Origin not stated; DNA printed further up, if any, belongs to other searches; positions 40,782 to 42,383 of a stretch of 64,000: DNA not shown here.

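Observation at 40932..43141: Two-gene module on a tRNA-Leu islet: a Toprim-signature protein with a HEPN/Toprim-associated-like N-domain plus an unrecognisable all-helical partner. Candidate undescribed defence/conflict system.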

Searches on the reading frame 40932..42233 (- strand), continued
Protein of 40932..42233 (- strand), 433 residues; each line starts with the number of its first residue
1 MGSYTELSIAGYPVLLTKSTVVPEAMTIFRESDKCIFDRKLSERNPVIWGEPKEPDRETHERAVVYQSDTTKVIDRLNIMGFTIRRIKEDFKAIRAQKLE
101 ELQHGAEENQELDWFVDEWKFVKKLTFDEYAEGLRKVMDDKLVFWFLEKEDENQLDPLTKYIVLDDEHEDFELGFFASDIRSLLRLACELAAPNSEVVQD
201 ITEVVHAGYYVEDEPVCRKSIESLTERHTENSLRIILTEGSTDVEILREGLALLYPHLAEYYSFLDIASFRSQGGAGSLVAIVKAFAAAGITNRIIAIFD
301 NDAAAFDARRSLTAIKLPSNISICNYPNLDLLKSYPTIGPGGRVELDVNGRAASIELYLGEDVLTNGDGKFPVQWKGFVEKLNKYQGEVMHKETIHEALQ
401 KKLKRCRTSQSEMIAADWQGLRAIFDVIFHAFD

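Call 30: find_encoding_contigs(protein=P0002, flank=5000, max_places=3)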
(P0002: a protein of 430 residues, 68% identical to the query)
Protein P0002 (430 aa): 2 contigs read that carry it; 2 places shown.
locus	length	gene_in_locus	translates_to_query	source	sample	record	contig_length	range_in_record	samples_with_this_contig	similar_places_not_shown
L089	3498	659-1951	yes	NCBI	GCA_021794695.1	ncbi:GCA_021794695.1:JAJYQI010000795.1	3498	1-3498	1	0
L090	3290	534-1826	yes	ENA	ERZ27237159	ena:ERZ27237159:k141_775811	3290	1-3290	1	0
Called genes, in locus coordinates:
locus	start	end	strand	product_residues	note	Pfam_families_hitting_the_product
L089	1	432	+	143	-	?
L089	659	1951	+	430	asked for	PF18871:HEPN_Toprim_N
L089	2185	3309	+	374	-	PF13672:PP2C_2 (weak)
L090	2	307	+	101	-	?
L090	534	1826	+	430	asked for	PF18871:HEPN_Toprim_N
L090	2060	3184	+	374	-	PF13672:PP2C_2 (weak)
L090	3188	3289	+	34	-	?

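Call 34: predict_structure(alignment_id=A2)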
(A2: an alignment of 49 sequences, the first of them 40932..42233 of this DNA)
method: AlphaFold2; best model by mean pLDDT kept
length: 433 residues; sequences in the alignment: 49
mean_pLDDT: 89.7   pTM: 0.87
mean pLDDT of the five models: 89.7, 87.0, 86.5, 85.6, 66.6
residues with pLDDT >= 90: 292; 70-90: 118; 50-70: 22; < 50: 1
segments of 3 or more residues with pLDDT < 50: none
pLDDT, mean of each block of 10 residues (from residue 1): 88 92 94 96 90 88 97 94 94 93 74 76 95 95 77 85 69 88 97 95 95 94 85 90 94 95 76 73 92 93 89 90 95 91 90 93 89 86 84 94 95 96 96 88
secondary structure, 60 per line:
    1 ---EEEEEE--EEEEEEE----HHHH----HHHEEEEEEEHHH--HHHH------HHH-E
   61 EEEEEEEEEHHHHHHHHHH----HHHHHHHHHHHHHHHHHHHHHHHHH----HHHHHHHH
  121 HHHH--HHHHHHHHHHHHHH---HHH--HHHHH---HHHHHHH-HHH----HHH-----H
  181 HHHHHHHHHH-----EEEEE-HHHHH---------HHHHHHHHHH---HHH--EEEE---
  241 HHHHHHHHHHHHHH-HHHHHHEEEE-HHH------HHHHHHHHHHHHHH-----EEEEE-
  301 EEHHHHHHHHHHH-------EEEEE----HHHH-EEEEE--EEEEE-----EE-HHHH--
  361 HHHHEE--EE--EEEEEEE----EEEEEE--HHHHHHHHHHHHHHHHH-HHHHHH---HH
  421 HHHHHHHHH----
elements in order: E4-9 E12-18 H23-26 E34-40 H46-49 E60-69 H70-79 H84-108 H113-124 H127-140 H149-153 H157-163 H180-190 E196-200 H202-206 H216-225 E234-237 H241-254 H256-261 E262-265 H276-289 E295-299 H303-313 E321-325 H330-333 E335-339 E342-346 H355-358 H361-364 E373-379 E384-389 H392-408 H410-415 H419-429

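Call 39: fold_search(model_id=the predicted structure, library=pdb)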
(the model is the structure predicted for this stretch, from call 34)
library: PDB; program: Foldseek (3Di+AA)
matches with E <= 10: 956; with E <= 0.001: 0
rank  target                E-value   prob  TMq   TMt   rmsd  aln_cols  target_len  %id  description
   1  9mw8_A                8.0e-02  0.11  0.13  0.09  22.5       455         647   12  Cryo-EM structure of ancestral Dicer helicase bound to 27-bp dsRNA in post-hydrolysis closed state (released 2025-03-12)
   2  3lfh_E                1.2e-01  0.77  0.15  0.39   5.8       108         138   15  Crystal structure of manxA from Thermoanaerobacter tengcongensis (released 2010-12-08)
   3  6n9u_F                1.3e-01  0.92  0.15  0.30   3.8        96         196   20  Structure of bacteriophage T7 lagging-strand DNA polymerase (D5A/E7A) interacting with primase domains of two gp4 subu (released 2019-03-06)
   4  3lfh_B                1.5e-01  0.85  0.17  0.40   5.3       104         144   13  Crystal structure of manxA from Thermoanaerobacter tengcongensis (released 2010-12-08)
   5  3lfh_D                1.6e-01  0.75  0.15  0.41   5.9       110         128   14  Crystal structure of manxA from Thermoanaerobacter tengcongensis (released 2010-12-08)
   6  7y5a_C                2.0e-01  0.38  0.15  0.14   9.2       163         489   15  Cryo-EM structure of the Mycolicibacterium smegmatis F1-ATPase (released 2022-11-23)
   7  3cfy                  2.1e-01  0.41  0.15  0.37   5.3       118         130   12  Crystal structure of signal receiver domain of putative Luxo repressor protein from Vibrio parahaemolyticus (released 2008-03-18)
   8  1y7p_C                2.3e-01  0.33  0.15  0.27  11.0       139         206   17  1.9 A Crystal Structure of a Protein of Unknown Function AF1403 from Archaeoglobus fulgidus, Probable Metabolic Regula (released 2005-02-01)
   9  3ikt_B                2.3e-01  0.21  0.14  0.23   7.4       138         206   16  Crystal structure of a Rex-family repressor/DNA/NAD+ complex from Thermus aquaticus (released 2010-06-09)
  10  7fch_A                2.4e-01  0.47  0.14  0.33   5.7       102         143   16  IL-18Rbeta TIR domain (released 2022-07-20)
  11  3lfh_F                2.5e-01  0.63  0.16  0.42   5.7       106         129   14  Crystal structure of manxA from Thermoanaerobacter tengcongensis (released 2010-12-08)
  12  4a8j_F                2.5e-01  0.41  0.15  0.22   6.6       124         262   14  Crystal Structure of the Elongator subcomplex Elp456 (released 2012-02-22)
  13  3trh_C                2.8e-01  0.30  0.16  0.34  12.7       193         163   14  Structure of a phosphoribosylaminoimidazole carboxylase catalytic subunit (purE) from Coxiella burnetii (released 2011-09-28)
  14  6qum_D                2.8e-01  0.23  0.13  0.12   8.9       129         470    9  Thermus thermophilus V/A-type ATPase/synthase, rotational state 1 (released 2019-08-28)
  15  6azy                  3.0e-01  0.08  0.12  0.08  21.0       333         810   11  Crystal structure of Hsp104 R328M/R757M mutant from Calcarisporiella thermophila (released 2018-10-03)
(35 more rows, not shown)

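Call 42: search_protein_families(library=pfam, alignment_id=A2, max_evalue=1)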
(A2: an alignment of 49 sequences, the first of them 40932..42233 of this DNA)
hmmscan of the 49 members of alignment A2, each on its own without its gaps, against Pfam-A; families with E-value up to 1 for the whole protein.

A. member 1, window:40932-42233:- (433 aa): 2 families
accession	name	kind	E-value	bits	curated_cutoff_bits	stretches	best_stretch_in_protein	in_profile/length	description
PF18871.6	HEPN_Toprim_N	-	1.2e-20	74.8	25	1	1-217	1-217/223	HEPN/Toprim N-terminal domain 1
PF20469.4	OLD-like_TOPRIM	-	0.11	13.5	23.2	1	234-302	5-67/67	Overcoming lysogenization defect protein-like, TOPRIM domain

B. families by the number of members that match (of 49 scanned): 13 families
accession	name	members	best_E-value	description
PF18871.6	HEPN_Toprim_N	49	2.7e-23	HEPN/Toprim N-terminal domain 1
PF20469.4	OLD-like_TOPRIM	30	0.0049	Overcoming lysogenization defect protein-like, TOPRIM domain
PF01751.28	Toprim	5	0.013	Toprim domain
PF03466.25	LysR_substrate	2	0.0018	LysR substrate binding domain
PF13362.12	Toprim_3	2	0.15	Toprim domain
PF06926.16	Rep_Org_C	1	0.058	Putative replisome organiser protein C-terminus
PF00745.25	GlutR_dimer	1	0.098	Glutamyl-tRNAGlu reductase, dimerisation domain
PF13155.12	Toprim_2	1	0.11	Toprim-like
PF00838.24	TCTP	1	0.13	Translationally controlled tumour protein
PF22944.1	DGKD_4H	1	0.15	Diacylglycerol kinase delta, helical domain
PF07223.17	DUF1421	1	0.2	UBA-like domain (DUF1421)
PF16244.11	DUF4901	1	0.21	YcdB, YcdC repeated domain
PF15081.11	DUF4548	1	0.26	Domain of unknown function (DUF4548)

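Call 65: search_protein_families(library=pfam, alignment_id=A5, max_evalue=0.00001)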
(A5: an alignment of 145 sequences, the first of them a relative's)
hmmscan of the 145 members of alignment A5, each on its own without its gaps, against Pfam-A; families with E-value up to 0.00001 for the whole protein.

A. member 1, L078:5129-5917:+ (262 aa): 1 family
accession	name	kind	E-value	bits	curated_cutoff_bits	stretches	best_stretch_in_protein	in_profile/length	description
PF14355.11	Abi_C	-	2.4e-20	72.9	24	1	171-246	2-82/83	Abortive infection C-terminus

B. families by the number of members that match (of 145 scanned): 111 families (the first 25 are shown)
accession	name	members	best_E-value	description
PF00589.27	Phage_integrase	4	9.4e-43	Phage integrase family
PF01695.23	IstB_IS21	2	4.2e-65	IstB-like ATP binding protein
PF04851.21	ResIII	2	3.7e-35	Type III restriction enzyme, res subunit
PF01555.25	N6_N4_Mtase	2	7.9e-33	DNA methylase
PF13365.12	Trypsin_2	2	1.3e-29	Trypsin-like peptidase domain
PF02661.23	Fic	2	3e-20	Fic/DOC family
PF07394.17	DUF1501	1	9.2e-155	Protein of unknown function (DUF1501)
PF13310.11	Virulence_RhuM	1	1.9e-108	Virulence protein RhuM family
PF07587.16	PSD1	1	1.1e-99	Protein of unknown function (DUF1553)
PF07583.16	PSCyt2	1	5.7e-92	Protein of unknown function (DUF1549)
PF05067.18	Mn_catalase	1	1.3e-87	Manganese containing catalase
PF14499.12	DUF4437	1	9.8e-84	Domain of unknown function (DUF4437)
PF00158.32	Sigma54_activat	1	2.2e-73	Sigma-54 interaction domain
PF00724.26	Oxidored_FMN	1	2.6e-72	NADH:flavin oxidoreductase / NADH oxidase family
PF00348.22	polyprenyl_synt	1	1.9e-66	Polyprenyl synthetase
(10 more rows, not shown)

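Call 66: search_protein_families(library=padloc, alignment_id=A5, max_evalue=1e-10)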
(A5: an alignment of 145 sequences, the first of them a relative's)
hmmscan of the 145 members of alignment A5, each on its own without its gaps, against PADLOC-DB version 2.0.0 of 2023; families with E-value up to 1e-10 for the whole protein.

A. member 1, L078:5129-5917:+ (262 aa): 1 family
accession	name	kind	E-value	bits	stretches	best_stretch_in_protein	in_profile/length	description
PDLC02347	AbiJ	-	3.5e-21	74.1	1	125-250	150-278/281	AbiJ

B. families by the number of members that match (of 145 scanned): 121 families (the first 25 are shown)
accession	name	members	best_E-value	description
PDLC03963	SoFic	2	7.4e-50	-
PDLC03339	MTase_II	2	1.5e-26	Type II methyltransferase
PDLC03300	MTase_II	2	1.2e-24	Type II methyltransferase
PDLC03371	MTase_II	2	1e-22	Type II methyltransferase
PDLC03738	oMTase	2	9.3e-19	orphan methyltransferase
PDLC04134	mad2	2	1.6e-17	mads_2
PDLC03216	MTase_II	2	3e-17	Type II methyltransferase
PDLC04836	PDC-S04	2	9.2e-14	-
PDLC03299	MTase_II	2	9.7e-14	Type II methyltransferase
PDLC03632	MTase_III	1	0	Type III methyltransferase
PDLC00249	LmuB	1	2e-214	AAA ATPase domain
PDLC03860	LmuB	1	7.6e-170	-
PDLC04851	PDC-S05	1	1.1e-141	-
PDLC04853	PDC-S05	1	3.8e-138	-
PDLC04852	PDC-S05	1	1.1e-136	-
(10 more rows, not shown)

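Call 67: search_dna_similar(query=window:40932-42233:-, collection=plasmids, mode=protein, max_rows=15)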
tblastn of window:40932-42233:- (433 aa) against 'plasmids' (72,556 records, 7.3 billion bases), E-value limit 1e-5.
Records with a match: 49; places in all: 49; records where one place covers at least 80% of the query: 21.
Best place of each record, by identity: <60% 49.
By first word of the organism name: Streptomyces 8; Aeromonas 7; Sinorhizobium 4; Leptospira 3; Xanthomonas 3; Arcobacter 2; Rhizobium 2; Methylocella 2; Gluconobacter 1; Moellerella 1; and 16 more.
By predicted mobility (MOB-suite, as given by PLSDB): non-mobilizable 26; conjugative 15; mobilizable 8.
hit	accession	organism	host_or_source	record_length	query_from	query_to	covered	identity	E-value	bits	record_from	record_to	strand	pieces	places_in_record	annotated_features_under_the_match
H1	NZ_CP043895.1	Leptospira interrogans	Homo sapiens,cell culture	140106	1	432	100%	32.8%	5e-51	192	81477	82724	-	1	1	HEPN/Toprim-associated domain-containing protein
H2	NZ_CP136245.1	Leptospira interrogans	Canis lupus familiaris,urine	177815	1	432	100%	32.8%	5e-51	192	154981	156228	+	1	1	HEPN/Toprim-associated domain-containing protein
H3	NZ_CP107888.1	Streptomyces nojiriensis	-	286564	1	433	100%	31.6%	2e-36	149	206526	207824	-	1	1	HEPN/Toprim-associated domain-containing protein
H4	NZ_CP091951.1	Leptospira noguchii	Bos taurus,Cell culture,urine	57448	1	432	100%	31.3%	3e-47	181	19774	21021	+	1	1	HEPN/Toprim-associated domain-containing protein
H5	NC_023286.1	Streptomyces sp. F12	-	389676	1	432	100%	29.5%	3e-29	128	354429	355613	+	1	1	HEPN/Toprim-associated domain-containing protein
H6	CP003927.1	Gluconobacter oxydans H24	-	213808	1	403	93%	31.2%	1e-35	147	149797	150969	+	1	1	hypothetical protein (x2)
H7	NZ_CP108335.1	Streptomyces virginiae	-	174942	1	433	100%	28.9%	2e-30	132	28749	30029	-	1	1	HEPN/Toprim-associated domain-containing protein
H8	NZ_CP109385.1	Streptomyces sp. NBC_01544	-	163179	1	428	99%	27.8%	3e-36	149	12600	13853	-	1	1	hypothetical protein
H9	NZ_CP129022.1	Moellerella wisconsensis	Sheep,Feces of diarrheic fleece sheep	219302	1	427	99%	26.2%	4e-22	106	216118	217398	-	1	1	HEPN/Toprim-associated domain-containing protein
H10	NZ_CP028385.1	Providencia heimbachae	porcine,cell culture,feces from ...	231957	1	427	99%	26.2%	4e-22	106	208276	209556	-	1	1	HEPN/Toprim-associated domain-containing protein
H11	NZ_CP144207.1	Sinorhizobium chiapasense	mixed culture,rhizosphere soil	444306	1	431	100%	24.6%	1e-19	99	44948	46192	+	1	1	HEPN/Toprim-associated domain-containing protein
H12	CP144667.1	Agrobacterium tumefaciens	Sedum,cell culture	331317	1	431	100%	24.3%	1e-18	96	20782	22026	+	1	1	HEPN/Toprim-associated domain-containing protein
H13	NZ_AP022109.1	Klebsiella aerogenes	-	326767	1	431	100%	24.0%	1e-17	93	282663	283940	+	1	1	HEPN/Toprim-associated domain-containing protein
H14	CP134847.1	Arcobacter sp. AZ-2023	food,chicken meat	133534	1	394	91%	26.0%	2e-14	83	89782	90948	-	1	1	HEPN/Toprim-associated domain-containing protein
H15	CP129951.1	Arcobacter sp. DSM 115972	animal,chicken meat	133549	1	394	91%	26.0%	2e-14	83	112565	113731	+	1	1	HEPN/Toprim-associated domain-containing protein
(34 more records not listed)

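Call 68: search_dna_similar(query=window:40932-42233:-, collection=phages, mode=protein, max_rows=15)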
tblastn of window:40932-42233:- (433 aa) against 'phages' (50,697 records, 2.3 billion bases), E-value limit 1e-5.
Records with a match: 2; places in all: 2; records where one place covers at least 80% of the query: 0.
Best place of each record, by identity: <60% 2.
By first word of the organism name: Bacteriophage 2.
By host as written in the record: - 2.
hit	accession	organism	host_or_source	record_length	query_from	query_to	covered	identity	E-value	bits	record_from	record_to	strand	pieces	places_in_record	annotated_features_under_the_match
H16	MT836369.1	Bacteriophage sp.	human fecal samples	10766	235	392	36%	36.3%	7e-20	98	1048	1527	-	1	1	record has no annotation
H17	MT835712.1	Bacteriophage sp.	human fecal samples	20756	1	209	48%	27.1%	2e-11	72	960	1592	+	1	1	record has no annotation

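Call 70: get_annotated_region(hit=H1, flank=4000)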
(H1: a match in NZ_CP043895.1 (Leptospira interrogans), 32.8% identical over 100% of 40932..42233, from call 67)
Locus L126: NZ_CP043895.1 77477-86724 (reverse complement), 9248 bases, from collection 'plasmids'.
description: Leptospira interrogans serovar Bataviae strain 1489 plasmid p1, complete sequence
organism: Leptospira interrogans (NCBI taxid 312175)
taxonomy: Bacteria; Spirochaetota; Spirochaetia; Leptospirales; Leptospiraceae; Leptospira; Leptospira interrogans
host: -; source: Homo sapiens,cell culture; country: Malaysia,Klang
typing (MOB-suite, as given by PLSDB): non-mobilizable; replicon rep_cluster_216
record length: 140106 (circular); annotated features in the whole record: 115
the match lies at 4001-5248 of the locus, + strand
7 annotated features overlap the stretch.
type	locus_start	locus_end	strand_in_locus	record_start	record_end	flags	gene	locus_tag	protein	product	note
CDS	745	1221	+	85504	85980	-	-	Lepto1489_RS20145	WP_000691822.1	hypothetical protein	-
CDS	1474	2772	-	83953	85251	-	ltrA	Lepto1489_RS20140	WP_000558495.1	group II intron reverse transcriptase/maturase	GO:0000373 - Group II intron splicing [Evidence IEA]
CDS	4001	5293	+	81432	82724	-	-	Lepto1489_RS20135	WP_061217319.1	HEPN/Toprim-associated domain-containing protein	-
CDS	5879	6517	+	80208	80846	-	-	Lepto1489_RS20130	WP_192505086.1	hypothetical protein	-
CDS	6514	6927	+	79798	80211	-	-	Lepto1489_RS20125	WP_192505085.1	hypothetical protein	-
CDS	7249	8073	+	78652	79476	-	-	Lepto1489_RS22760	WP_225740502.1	hypothetical protein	-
CDS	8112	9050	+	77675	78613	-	-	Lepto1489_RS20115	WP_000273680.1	DUF4062 domain-containing protein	-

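Call 71: get_annotated_region(hit=H3, flank=4000)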
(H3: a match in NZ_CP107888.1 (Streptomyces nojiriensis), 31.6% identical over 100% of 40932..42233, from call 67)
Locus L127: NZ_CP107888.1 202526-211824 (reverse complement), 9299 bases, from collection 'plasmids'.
description: Streptomyces nojiriensis strain NBC_00471 plasmid unnamed1, complete sequence
organism: Streptomyces nojiriensis (NCBI taxid 66374)
taxonomy: Bacteria; Actinomycetota; Actinomycetes; Kitasatosporales; Streptomycetaceae; Streptomyces; Streptomyces nojiriensis
host: -; source: -; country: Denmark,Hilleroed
typing (MOB-suite, as given by PLSDB): non-mobilizable
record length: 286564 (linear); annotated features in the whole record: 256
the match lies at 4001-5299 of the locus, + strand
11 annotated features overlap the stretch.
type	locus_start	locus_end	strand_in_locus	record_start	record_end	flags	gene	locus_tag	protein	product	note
CDS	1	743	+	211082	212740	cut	-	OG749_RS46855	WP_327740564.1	hypothetical protein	-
CDS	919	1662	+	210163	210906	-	-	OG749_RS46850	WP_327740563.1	hypothetical protein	-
CDS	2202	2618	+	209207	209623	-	-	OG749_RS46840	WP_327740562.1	(2Fe-2S) ferredoxin domain-containing protein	-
CDS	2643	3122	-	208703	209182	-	-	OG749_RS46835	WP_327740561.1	hypothetical protein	-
CDS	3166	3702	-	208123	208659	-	-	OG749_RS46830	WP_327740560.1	hypothetical protein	-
CDS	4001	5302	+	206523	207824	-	-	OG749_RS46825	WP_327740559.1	HEPN/Toprim-associated domain-containing protein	-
CDS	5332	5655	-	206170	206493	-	-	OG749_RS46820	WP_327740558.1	hypothetical protein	-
CDS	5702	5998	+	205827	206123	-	-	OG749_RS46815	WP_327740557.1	hypothetical protein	-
CDS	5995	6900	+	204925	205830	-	-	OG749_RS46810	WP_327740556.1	hypothetical protein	-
CDS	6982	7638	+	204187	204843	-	-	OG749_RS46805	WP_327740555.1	hypothetical protein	-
CDS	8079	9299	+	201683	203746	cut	ligA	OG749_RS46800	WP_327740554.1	NAD-dependent DNA ligase LigA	GO:0006281 - DNA repair [Evidence IEA]; GO:0006260 - DNA replication [Evidence IEA]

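Call 72: get_annotated_region(hit=H13, flank=4000)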
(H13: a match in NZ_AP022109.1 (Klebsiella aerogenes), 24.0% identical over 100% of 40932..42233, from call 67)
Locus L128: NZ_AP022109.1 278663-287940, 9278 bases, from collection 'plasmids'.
description: Klebsiella aerogenes strain WP5-W18-CRE-01 plasmid pWP5-W18-CRE-01_1, complete sequence
organism: Klebsiella aerogenes (NCBI taxid 548)
taxonomy: Bacteria; Pseudomonadota; Gammaproteobacteria; Enterobacterales; Enterobacteriaceae; Klebsiella; Klebsiella aerogenes
host: -; source: -; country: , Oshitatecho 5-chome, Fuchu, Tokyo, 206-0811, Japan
typing (MOB-suite, as given by PLSDB): conjugative; replicon Col(VCM04),IncP; relaxase MOBH,MOBP; mating-pair formation MPF_T
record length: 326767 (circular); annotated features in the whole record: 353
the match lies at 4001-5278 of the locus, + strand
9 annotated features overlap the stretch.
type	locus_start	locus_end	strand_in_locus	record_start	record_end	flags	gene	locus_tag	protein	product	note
CDS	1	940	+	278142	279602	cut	-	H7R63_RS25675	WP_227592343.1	hypothetical protein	-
CDS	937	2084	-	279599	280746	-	-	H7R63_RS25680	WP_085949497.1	IS3 family transposase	-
CDS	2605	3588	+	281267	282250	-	-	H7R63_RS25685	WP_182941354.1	restriction endonuclease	GO:0009307 - DNA restriction-modification system [Evidence IEA]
CDS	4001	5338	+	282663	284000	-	-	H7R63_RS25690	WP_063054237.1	HEPN/Toprim-associated domain-containing protein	-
CDS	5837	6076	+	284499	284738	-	relB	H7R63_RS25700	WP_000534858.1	type II toxin-antitoxin system antitoxin RelB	-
CDS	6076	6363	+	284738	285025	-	relE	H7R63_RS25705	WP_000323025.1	type II toxin-antitoxin system mRNA interferase RelE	-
CDS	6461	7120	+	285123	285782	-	-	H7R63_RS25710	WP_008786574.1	hypothetical protein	-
CDS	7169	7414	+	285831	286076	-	-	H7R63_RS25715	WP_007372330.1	hypothetical protein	-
CDS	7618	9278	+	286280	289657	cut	-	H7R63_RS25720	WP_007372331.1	hypothetical protein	-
